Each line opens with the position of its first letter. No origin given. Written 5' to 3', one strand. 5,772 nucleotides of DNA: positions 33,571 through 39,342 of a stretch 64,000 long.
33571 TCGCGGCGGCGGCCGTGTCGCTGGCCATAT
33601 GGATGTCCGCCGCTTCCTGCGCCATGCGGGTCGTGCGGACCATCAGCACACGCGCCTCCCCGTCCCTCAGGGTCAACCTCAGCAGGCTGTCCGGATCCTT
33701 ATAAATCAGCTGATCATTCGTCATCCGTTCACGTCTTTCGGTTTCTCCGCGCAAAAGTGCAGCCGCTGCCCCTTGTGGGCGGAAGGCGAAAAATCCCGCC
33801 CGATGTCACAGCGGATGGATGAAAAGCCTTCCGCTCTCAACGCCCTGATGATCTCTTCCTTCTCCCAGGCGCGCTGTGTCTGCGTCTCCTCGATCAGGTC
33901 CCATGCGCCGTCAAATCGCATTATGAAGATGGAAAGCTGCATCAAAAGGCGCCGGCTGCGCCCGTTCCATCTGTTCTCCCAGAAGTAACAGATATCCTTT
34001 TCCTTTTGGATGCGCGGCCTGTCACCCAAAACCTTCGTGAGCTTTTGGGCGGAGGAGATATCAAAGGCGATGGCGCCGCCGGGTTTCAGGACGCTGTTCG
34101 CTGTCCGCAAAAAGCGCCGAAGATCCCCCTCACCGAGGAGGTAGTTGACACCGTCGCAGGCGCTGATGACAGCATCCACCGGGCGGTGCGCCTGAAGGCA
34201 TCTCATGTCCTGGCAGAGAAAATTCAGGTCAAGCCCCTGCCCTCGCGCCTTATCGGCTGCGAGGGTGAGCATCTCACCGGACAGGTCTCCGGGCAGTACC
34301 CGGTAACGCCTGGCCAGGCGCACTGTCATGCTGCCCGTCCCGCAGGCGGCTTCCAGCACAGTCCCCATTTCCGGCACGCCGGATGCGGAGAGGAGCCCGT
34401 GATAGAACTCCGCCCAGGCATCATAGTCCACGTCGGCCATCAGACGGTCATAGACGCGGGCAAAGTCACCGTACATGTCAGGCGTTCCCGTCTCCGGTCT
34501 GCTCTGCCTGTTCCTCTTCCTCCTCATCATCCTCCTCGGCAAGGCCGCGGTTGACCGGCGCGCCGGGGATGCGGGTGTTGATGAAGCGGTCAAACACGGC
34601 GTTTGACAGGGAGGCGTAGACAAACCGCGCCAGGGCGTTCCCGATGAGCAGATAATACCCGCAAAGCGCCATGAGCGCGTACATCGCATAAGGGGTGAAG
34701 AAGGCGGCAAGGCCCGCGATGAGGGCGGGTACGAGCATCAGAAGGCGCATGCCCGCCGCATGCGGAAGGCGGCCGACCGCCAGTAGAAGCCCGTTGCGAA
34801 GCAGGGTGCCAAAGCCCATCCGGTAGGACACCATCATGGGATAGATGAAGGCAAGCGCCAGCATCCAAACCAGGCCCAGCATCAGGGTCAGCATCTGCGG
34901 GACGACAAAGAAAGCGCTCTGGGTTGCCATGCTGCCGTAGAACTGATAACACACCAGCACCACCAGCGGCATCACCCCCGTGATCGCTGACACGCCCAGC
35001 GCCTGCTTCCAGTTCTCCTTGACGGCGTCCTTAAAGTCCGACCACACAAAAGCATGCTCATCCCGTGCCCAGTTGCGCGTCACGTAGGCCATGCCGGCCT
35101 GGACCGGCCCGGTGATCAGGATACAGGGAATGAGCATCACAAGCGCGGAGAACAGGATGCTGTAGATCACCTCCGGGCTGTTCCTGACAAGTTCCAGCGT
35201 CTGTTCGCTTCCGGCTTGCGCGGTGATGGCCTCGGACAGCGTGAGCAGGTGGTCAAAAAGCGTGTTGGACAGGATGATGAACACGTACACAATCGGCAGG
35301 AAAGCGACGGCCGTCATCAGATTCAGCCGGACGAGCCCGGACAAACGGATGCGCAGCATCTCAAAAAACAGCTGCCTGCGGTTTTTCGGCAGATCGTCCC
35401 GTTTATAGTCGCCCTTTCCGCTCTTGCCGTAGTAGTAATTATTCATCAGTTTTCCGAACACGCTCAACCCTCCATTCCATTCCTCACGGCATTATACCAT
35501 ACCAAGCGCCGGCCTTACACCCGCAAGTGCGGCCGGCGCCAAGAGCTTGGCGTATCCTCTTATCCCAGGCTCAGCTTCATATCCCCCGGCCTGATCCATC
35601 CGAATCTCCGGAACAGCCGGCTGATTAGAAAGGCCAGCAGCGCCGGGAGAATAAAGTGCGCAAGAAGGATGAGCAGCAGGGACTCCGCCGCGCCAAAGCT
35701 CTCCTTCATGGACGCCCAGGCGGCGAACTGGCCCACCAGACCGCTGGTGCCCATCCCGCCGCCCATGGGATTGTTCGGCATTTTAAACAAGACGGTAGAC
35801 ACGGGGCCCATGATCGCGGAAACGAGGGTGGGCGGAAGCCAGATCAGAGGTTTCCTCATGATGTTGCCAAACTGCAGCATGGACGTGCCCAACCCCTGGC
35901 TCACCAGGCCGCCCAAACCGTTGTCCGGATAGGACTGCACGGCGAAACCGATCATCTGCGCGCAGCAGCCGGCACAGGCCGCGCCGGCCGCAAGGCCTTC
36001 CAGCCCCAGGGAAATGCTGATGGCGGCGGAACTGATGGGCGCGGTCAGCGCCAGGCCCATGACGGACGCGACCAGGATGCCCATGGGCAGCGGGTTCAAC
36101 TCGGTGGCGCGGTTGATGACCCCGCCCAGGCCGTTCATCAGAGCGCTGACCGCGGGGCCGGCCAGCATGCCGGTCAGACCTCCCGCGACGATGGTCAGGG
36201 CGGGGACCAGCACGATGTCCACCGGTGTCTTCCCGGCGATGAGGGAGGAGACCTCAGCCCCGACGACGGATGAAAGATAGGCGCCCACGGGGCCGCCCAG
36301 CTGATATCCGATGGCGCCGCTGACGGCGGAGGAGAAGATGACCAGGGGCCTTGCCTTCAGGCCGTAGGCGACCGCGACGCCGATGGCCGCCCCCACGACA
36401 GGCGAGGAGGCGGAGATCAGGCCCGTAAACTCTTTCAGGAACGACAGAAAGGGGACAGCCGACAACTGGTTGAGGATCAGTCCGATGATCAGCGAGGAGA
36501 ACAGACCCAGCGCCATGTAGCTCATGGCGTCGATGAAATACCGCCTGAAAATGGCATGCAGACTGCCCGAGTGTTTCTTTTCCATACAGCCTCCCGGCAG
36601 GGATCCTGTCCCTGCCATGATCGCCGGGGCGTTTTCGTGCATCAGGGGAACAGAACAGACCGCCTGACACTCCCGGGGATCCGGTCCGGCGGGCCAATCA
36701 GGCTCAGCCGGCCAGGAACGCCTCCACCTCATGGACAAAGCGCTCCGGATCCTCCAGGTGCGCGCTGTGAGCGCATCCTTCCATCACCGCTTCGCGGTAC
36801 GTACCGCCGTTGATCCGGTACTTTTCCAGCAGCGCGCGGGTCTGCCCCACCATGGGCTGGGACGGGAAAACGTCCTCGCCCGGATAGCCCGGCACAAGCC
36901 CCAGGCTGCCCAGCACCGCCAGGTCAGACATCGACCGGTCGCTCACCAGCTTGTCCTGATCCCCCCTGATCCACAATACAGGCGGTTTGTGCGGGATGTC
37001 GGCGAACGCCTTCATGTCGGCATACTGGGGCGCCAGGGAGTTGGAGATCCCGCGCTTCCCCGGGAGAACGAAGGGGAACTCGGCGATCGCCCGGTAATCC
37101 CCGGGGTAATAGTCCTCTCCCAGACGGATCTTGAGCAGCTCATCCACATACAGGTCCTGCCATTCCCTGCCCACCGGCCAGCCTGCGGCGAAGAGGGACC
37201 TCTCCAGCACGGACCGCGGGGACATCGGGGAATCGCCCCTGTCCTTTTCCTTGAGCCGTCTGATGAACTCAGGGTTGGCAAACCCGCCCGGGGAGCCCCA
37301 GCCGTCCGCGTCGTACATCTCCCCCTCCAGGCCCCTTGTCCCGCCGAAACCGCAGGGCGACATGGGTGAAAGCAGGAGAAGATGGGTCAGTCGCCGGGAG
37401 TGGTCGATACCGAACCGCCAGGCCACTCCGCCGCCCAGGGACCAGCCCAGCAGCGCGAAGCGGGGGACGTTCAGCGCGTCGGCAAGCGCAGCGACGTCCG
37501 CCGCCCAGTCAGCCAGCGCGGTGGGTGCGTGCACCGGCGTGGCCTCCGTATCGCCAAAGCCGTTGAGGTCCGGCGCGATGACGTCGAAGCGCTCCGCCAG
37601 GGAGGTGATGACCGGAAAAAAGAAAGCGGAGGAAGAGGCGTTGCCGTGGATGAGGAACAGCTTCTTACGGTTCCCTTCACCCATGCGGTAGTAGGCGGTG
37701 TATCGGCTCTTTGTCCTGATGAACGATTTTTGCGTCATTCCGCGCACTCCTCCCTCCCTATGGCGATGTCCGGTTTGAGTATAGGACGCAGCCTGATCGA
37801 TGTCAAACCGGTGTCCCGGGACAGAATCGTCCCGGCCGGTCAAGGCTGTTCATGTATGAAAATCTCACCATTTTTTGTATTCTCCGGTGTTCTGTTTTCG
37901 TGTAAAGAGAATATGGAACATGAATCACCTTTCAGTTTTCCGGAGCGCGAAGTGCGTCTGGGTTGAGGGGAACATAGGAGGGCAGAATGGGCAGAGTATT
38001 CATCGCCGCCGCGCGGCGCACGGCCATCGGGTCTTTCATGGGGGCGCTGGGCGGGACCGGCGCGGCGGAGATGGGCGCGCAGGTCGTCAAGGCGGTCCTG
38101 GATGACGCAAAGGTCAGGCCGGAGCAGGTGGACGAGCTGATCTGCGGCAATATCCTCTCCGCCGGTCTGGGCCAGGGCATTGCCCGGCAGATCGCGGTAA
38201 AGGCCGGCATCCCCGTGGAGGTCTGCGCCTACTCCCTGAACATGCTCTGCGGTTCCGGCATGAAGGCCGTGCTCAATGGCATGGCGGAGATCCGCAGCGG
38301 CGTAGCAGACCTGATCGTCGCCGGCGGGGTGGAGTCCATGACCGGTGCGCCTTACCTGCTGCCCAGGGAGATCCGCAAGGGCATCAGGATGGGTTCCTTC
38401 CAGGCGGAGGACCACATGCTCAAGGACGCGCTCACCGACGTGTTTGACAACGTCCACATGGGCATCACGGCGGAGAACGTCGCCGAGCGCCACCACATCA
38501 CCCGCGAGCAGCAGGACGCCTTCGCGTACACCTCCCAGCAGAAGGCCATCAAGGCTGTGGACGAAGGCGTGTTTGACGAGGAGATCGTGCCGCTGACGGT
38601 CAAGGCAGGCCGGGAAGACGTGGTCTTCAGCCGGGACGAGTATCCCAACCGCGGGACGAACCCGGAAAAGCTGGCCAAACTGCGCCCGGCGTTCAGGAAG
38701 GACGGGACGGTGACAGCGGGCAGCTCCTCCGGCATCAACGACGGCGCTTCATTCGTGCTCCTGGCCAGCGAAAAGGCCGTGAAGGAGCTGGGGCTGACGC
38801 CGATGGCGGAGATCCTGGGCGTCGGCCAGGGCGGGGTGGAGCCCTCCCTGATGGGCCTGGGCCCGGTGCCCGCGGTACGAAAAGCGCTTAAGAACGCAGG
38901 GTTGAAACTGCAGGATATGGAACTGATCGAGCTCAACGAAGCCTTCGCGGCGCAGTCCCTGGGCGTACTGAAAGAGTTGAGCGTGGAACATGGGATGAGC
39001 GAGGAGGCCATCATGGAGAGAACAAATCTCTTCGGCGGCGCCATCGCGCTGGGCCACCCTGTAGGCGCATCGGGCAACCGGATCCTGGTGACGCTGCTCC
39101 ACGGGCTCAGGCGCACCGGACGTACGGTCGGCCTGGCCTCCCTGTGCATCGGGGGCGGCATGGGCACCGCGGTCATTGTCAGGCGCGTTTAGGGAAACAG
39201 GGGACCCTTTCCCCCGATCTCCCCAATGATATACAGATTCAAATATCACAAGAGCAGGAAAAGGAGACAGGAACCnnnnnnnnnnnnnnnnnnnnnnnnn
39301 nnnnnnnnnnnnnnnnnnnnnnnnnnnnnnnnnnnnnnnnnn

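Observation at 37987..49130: Ten-gene co-directional cluster joining a Liv-type ABC importer to thiolase, SDR, atypical KAS III, CoA-transferase and hydrolase, closed by a TetR gene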

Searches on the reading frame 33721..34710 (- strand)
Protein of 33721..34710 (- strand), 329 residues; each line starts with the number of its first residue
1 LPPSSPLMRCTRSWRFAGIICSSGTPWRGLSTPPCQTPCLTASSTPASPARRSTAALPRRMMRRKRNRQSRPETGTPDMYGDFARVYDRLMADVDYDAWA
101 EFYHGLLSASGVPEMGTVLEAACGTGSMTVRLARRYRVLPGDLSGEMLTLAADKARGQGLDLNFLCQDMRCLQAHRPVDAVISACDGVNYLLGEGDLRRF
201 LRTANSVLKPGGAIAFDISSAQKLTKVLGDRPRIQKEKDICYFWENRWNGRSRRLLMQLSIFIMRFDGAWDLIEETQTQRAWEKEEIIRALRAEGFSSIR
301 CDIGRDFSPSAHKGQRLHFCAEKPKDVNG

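Call 20: search_protein_families(library=pfam, proteins=[window:33721-34710:-], max_evalue=0.00001)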
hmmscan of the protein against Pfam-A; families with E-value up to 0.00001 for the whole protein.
window:33721-34710:- (329 aa): 5 families
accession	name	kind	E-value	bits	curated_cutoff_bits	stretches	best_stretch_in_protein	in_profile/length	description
PF13649.12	Methyltransf_25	-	9.7e-18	65.1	27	1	118-212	1-97/97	Methyltransferase domain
PF08241.18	Methyltransf_11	-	1.3e-11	45.4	21.2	1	119-216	1-95/95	Methyltransferase domain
PF13847.12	Methyltransf_31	-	5.6e-08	33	27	1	117-225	6-119/145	Methyltransferase domain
PF08242.18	Methyltransf_12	-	3.9e-07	31.2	30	1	119-213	1-97/98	Methyltransferase domain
PF01209.24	Ubie_methyltran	-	1.4e-06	28.3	20.1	1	97-215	33-150/233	ubiE/COQ5 methyltransferase family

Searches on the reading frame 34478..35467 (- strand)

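Call 20: search_protein_families(library=pfam, proteins=[window:34478-35467:-], max_evalue=0.00001)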
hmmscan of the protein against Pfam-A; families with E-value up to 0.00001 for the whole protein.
window:34478-35467:- (329 aa): 1 family
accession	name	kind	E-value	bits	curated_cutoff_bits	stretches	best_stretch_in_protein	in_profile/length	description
PF04854.19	DUF624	-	9.2e-10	39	24.2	1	102-172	4-75/77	Protein of unknown function, DUF624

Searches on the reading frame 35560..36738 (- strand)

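Call 20: search_protein_families(library=pfam, proteins=[window:35560-36738:-], max_evalue=0.00001)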
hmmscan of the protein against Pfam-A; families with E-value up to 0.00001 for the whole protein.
window:35560-36738:- (392 aa): 1 family
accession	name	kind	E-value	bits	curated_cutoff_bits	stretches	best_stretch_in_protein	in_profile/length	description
PF13303.11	PTS_EIIC_2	-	5.5e-89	298.9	28.9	1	70-389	2-327/327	Phosphotransferase system, EIIC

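Call 32: search_protein_families(library=ncbifam, proteins=[window:35560-36738:-], max_evalue=0.00001)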
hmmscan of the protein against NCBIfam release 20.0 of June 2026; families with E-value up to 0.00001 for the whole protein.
window:35560-36738:- (392 aa): 0 families

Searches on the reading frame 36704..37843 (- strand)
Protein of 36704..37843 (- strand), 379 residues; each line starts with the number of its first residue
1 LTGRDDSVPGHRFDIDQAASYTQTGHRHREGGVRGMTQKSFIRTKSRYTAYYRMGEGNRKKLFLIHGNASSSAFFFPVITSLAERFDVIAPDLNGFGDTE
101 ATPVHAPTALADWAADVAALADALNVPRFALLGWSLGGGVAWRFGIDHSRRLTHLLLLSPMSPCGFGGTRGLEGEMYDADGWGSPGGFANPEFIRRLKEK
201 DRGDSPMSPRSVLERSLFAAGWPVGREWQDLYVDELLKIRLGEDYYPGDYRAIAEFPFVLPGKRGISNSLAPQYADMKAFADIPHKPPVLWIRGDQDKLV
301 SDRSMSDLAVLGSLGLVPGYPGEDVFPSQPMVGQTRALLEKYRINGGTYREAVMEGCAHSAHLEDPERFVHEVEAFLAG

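Call 20: search_protein_families(library=pfam, proteins=[window:36704-37843:-], max_evalue=0.00001)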
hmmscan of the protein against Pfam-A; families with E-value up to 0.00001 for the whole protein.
window:36704-37843:- (379 aa): 3 families
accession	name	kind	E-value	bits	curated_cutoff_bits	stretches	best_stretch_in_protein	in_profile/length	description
PF00561.26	Abhydrolase_1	-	1.3e-19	71.3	25.8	1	62-164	3-106/245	alpha/beta hydrolase fold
PF12697.13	Abhydrolase_6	-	1.6e-16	62.1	26.3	1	62-370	1-215/217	Alpha/beta hydrolase family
PF12146.15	Hydrolase_4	-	5.1e-12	46.1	27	1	58-161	3-110/239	Serine aminopeptidase, S33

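Call 30: search_solved_structures(query=window:36704-37843:-, max_evalue=0.000001)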
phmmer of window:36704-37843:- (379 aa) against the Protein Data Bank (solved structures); distinct sequences matched with E-value up to 0.000001: 49.
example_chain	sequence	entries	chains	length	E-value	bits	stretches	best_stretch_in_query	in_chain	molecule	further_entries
8ynv_A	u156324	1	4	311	1.3e-20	76.9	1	25-165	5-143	poly(3-hydroxybutyrate) depolymerase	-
8ynw_A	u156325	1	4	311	3.5e-20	75.6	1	25-165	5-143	Poly(3-hydroxybutyrate) depolymerase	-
4nvr_A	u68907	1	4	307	4.7e-13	52.1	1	44-156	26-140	Putative acyltransferase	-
7yii_A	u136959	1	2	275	1.4e-12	50.5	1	51-175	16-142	Non-heme haloperoxidase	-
4rnc_A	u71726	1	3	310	7e-12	48.2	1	27-174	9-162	Esterase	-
6i8w_A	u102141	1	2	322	2.8e-11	46.2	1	28-159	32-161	Alpha/beta fold hydrolase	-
2d0d_A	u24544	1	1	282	8.5e-11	44.7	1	48-172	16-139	2-hydroxy-6-oxo-7-methylocta-2,4-dienoate hydrolase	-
1iun_A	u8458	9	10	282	2.7e-10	43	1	48-173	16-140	meta-Cleavage product hydrolase | 2-hydroxy-6-oxo-7-methylocta-2,4-dienoate hydrolase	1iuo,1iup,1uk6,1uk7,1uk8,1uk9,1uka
5jzb_A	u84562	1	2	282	3.7e-10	42.6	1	51-160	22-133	4,5:9,10-diseco-3-hydroxy-5,9,17-trioxoandrosta-1(10),2-diene-4-oate hydrolase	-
5jz9_A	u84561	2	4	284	3.7e-10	42.6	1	51-160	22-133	4,5:9,10-diseco-3-hydroxy-5,9,17-trioxoandrosta-1(10),2-diene-4-oate hydrolase | 2-hydroxy-6-oxo-6-phenylhexa-2,4-dienoate hydrolase BphD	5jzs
7zjt_A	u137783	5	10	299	4e-10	42.4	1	51-160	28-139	4,5:9,10-diseco-3-hydroxy-5,9,17-trioxoandrosta-1(10),2-diene-4-oate hydrolase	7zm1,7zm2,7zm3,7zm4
2vf2_A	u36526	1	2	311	4.3e-10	42.4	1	51-160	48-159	2-HYDROXY-6-OXO-6-PHENYLHEXA-2,4-DIENOATE HYDROLASE BPHD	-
7ac0_AAA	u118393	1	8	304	4.8e-10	42.2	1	26-161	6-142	Soluble epoxide hydrolase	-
1ehy_A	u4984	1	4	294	5.1e-10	42.1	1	54-167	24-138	PROTEIN (SOLUBLE EPOXIDE HYDROLASE)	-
2wud_A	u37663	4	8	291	1e-09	41.1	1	51-160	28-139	2-HYDROXY-6-OXO-6-PHENYLHEXA-2,4-DIENOATE HYDROLASE BPHD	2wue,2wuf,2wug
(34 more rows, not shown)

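Call 32: search_protein_families(library=ncbifam, proteins=[window:36704-37843:-], max_evalue=0.00001)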
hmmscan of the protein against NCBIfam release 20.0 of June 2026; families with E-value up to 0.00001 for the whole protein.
window:36704-37843:- (379 aa): 20 families
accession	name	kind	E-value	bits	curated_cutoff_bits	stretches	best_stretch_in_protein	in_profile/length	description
NF050089.1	i_nPHAscl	equivalog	1.8e-31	109.3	300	1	48-167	7-124/288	intracellular short-chain-length polyhydroxyalkanoate depolymerase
NF045632.1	hydroxlase_HsaD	equivalog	4.1e-18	65.3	400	1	41-161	16-138/290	4,5:9,10-diseco-3-hydroxy-5,9,17-trioxoandrosta-1(10),2-diene-4-oate hydrolase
NF011457.0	PRK14875.1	equivalog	5.1e-18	65.2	307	1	33-161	106-232/372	acetoin dehydrogenase dihydrolipoyllysine-residue acetyltransferase subunit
TIGR03695.1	menH_SHCHC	equivalog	1.1e-17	64.3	208.55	1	59-159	2-103/252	2-succinyl-6-hydroxy-2,4-cyclohexadiene-1-carboxylate synthase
TIGR01738.1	bioH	equivalog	8.7e-16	58.3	206.95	1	59-159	4-97/245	pimeloyl-ACP methyl ester esterase BioH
NF051488.1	bifunc_PcaDC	exception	8.8e-16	58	390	1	59-159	12-110/375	bifunctional 3-oxoadipate enol-lactonase/4-carboxymuconolactone decarboxylase PcaDC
TIGR02427.1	protocat_pcaD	equivalog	5.7e-15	55.4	255.85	1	55-158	8-110/251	3-oxoadipate enol-lactonase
TIGR03056.1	bchO_mg_che_rel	equivalog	3.2e-12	46.1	172.55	1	54-149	23-117/278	alpha/beta fold hydrolase BchO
TIGR03611.1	RutD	equivalog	2.9e-11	43.2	238.5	1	56-158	10-111/258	pyrimidine utilization protein D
NF002938.0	PRK03592.1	equivalog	1.7e-09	37.4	241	1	37-156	10-125/298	haloalkane dehalogenase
NF051487.1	bifunc_PcaCD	exception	1.9e-08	33.8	430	1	34-157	146-268/413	bifunctional 4-carboxymuconolactone decarboxylase/3-oxoadipate enol-lactonase PcaCD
NF045945.1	ProImpepLactob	equivalog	3.5e-08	33.3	400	1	47-158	12-128/293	proline iminopeptidase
NF002873.0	PRK03204.1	equivalog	7.8e-08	32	466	1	53-152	28-126/286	haloalkane dehalogenase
NF004514.1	PRK05855.1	equivalog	1e-07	30.9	455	1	48-144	11-108/578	SDR family oxidoreductase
TIGR01250.1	pro_imino_pep_2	subfamily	3.8e-07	29.9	167.65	0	40-161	5-130/288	proline iminopeptidase-family hydrolase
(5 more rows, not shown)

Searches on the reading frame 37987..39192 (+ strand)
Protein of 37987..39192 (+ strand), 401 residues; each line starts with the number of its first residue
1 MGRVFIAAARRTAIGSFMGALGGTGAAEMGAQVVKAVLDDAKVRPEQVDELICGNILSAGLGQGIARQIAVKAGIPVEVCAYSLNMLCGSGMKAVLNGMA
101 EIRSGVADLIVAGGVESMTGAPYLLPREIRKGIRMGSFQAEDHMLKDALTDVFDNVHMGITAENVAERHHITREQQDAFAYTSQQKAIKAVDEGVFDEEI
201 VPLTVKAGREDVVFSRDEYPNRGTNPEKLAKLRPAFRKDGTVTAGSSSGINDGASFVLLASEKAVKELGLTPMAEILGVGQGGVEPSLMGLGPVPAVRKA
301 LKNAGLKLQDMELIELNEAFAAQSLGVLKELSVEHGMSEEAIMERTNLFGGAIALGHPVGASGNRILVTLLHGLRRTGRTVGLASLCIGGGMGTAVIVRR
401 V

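Call 4: search_protein_families(library=pfam, proteins=[window:37987-39192:+])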
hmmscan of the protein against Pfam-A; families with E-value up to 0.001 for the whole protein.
window:37987-39192:+ (401 aa): 2 families
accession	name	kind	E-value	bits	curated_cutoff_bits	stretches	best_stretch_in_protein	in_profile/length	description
PF00108.29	Thiolase_N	-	8.6e-96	320.7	26.4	1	4-262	1-259/260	Thiolase, N-terminal domain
PF02803.24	Thiolase_C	-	4.6e-44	149.4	27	1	270-399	1-122/123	Thiolase, C-terminal domain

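Call 5: search_protein_families(library=ncbifam, proteins=[window:37987-39192:+])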
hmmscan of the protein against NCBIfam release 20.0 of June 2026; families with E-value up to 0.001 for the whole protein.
window:37987-39192:+ (401 aa): 47 families (the best 25 are shown)
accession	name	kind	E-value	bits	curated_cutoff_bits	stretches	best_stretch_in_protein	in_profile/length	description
TIGR01930.1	AcCoA-C-Actrans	subfamily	4.7e-137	457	240.55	1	6-398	1-384/385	acetyl-CoA C-acyltransferase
NF004206.0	PRK05656.1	subfamily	2.6e-133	444.9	688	1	2-400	2-392/392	acetyl-CoA C-acetyltransferase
NF006552.0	PRK09051.1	subfamily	2.7e-124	415.4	565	1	3-401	5-395/395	beta-ketothiolase BktB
NF005152.0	PRK06633.1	equivalog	2.2e-115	385.4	675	1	3-399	4-390/392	acetyl-CoA C-acetyltransferase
NF004853.0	PRK06205.1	subfamily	5e-113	378.2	551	1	3-401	3-403/404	acetyl-CoA C-acetyltransferase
NF006086.0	PRK08235.1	equivalog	5e-112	374.9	526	1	1-399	1-391/393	acetyl-CoA C-acetyltransferase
NF042999.1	bketothiol_BktB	equivalog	1.4e-110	370.2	725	1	4-401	5-394/394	beta-ketothiolase BktB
NF006551.0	PRK09050.1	subfamily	4.1e-110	368.6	605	1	2-401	2-401/401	3-oxoadipyl-CoA thiolase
NF042967.1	AcCoAtase_PhaA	equivalog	4.2e-110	368.6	740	1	1-401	1-396/396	acetyl-CoA acetyltransferase PhaA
NF005404.0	PRK06954.1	subfamily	4.5e-109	365.1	687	1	3-398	8-394/397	acetyl-CoA C-acetyltransferase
TIGR02430.1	pcaF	equivalog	1.6e-107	360.1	597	1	4-401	3-400/400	3-oxoadipyl-CoA thiolase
NF004983.0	PRK06366.1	equivalog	3.1e-95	319.4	627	1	1-397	1-383/388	acetyl-CoA C-acetyltransferase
NF006553.0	PRK09052.1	equivalog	7.2e-95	318.3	567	1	4-401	8-399/399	acetyl-CoA C-acyltransferase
NF006510.0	PRK08947.1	equivalog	2.4e-94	316.4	519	1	3-401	3-387/387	acetyl-CoA C-acyltransferase FadA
NF006001.0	PRK08131.1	equivalog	3.3e-94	316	622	1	4-401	4-400/401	3-oxoadipyl-CoA thiolase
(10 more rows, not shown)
